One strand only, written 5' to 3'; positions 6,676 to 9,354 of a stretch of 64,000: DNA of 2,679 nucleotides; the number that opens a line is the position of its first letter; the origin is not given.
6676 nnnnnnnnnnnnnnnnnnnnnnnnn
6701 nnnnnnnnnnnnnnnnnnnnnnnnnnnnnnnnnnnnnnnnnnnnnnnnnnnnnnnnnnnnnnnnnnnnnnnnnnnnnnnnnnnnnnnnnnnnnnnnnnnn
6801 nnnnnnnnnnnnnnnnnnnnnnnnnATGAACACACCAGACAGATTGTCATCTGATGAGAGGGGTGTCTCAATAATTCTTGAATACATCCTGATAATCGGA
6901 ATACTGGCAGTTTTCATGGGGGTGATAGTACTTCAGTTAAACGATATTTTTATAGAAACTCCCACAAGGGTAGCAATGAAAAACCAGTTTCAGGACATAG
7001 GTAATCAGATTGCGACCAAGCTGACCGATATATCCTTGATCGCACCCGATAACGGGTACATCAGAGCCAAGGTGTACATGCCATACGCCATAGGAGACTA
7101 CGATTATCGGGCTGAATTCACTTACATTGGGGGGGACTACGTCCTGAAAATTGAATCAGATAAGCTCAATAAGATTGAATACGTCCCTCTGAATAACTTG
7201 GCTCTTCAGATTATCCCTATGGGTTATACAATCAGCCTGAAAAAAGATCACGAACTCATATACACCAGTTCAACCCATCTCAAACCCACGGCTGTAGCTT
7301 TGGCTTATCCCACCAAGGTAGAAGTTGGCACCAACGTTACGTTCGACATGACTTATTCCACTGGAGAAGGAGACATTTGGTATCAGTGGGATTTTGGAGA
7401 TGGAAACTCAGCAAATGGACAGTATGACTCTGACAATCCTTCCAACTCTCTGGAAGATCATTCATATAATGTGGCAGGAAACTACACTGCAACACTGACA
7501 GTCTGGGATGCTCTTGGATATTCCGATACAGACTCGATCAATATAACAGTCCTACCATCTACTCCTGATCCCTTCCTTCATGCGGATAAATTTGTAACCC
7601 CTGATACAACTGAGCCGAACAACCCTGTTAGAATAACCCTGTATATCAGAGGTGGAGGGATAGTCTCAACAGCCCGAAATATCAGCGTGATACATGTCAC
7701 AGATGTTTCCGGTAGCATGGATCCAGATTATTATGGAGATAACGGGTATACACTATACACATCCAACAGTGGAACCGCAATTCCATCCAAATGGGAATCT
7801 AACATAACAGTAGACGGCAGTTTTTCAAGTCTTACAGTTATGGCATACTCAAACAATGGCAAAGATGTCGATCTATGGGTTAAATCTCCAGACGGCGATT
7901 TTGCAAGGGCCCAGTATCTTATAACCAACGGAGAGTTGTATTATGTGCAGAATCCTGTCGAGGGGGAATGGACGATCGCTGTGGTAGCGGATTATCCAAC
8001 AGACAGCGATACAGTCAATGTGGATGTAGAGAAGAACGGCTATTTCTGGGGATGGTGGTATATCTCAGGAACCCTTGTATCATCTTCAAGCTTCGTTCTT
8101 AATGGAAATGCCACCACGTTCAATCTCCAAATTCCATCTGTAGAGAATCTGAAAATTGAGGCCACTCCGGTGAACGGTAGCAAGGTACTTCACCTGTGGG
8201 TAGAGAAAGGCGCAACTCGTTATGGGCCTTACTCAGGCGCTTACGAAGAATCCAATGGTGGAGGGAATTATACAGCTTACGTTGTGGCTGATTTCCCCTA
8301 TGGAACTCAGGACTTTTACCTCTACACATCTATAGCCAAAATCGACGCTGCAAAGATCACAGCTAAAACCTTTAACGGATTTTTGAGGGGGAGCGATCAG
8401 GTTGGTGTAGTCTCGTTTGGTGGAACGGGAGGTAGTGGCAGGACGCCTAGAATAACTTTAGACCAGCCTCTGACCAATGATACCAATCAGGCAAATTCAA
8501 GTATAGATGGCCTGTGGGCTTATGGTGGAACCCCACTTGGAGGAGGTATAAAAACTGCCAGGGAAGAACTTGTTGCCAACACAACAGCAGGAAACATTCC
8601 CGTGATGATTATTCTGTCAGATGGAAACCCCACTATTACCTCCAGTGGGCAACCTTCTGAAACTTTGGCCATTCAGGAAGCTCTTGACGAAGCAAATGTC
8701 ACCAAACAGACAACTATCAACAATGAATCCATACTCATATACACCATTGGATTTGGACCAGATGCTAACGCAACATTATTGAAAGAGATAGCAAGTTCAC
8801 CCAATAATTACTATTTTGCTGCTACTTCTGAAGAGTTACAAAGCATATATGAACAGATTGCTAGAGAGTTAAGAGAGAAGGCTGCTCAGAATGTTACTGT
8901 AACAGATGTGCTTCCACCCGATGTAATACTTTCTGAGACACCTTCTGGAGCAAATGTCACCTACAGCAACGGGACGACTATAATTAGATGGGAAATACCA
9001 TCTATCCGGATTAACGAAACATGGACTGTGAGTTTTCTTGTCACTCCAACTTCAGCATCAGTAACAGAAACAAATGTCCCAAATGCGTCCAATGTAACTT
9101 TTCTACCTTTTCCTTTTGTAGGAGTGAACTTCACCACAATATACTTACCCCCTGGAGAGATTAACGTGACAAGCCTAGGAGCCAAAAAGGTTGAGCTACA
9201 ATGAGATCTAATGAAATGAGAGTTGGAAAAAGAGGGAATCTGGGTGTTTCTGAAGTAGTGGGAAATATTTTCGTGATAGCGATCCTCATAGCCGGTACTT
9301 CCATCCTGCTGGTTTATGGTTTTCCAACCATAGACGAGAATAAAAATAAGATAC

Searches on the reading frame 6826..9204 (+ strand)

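Call 61: search_protein_families(library=pfam, proteins=[window:6826-9204:+], max_evalue=0.00001)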
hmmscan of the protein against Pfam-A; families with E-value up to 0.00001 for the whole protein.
window:6826-9204:+ (792 aa): 5 families
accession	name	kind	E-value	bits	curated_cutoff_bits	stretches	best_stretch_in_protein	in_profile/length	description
PF00092.34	VWA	-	1.4e-13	51.9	23.8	1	521-677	35-174/174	von Willebrand factor type A domain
PF18911.6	PKD_4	-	6.5e-13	49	27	1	153-242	3-85/85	PKD domain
PF00801.26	PKD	-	9.7e-11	42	23.5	1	162-235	8-74/80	PKD domain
PF23928.1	DUF7266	-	1.2e-06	28.7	27.6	1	10-98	2-90/145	Family of unknown function (DUF7266)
PF13519.12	VWA_2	-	1.6e-06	29.1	27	0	505-600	20-106/107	von Willebrand factor type A domain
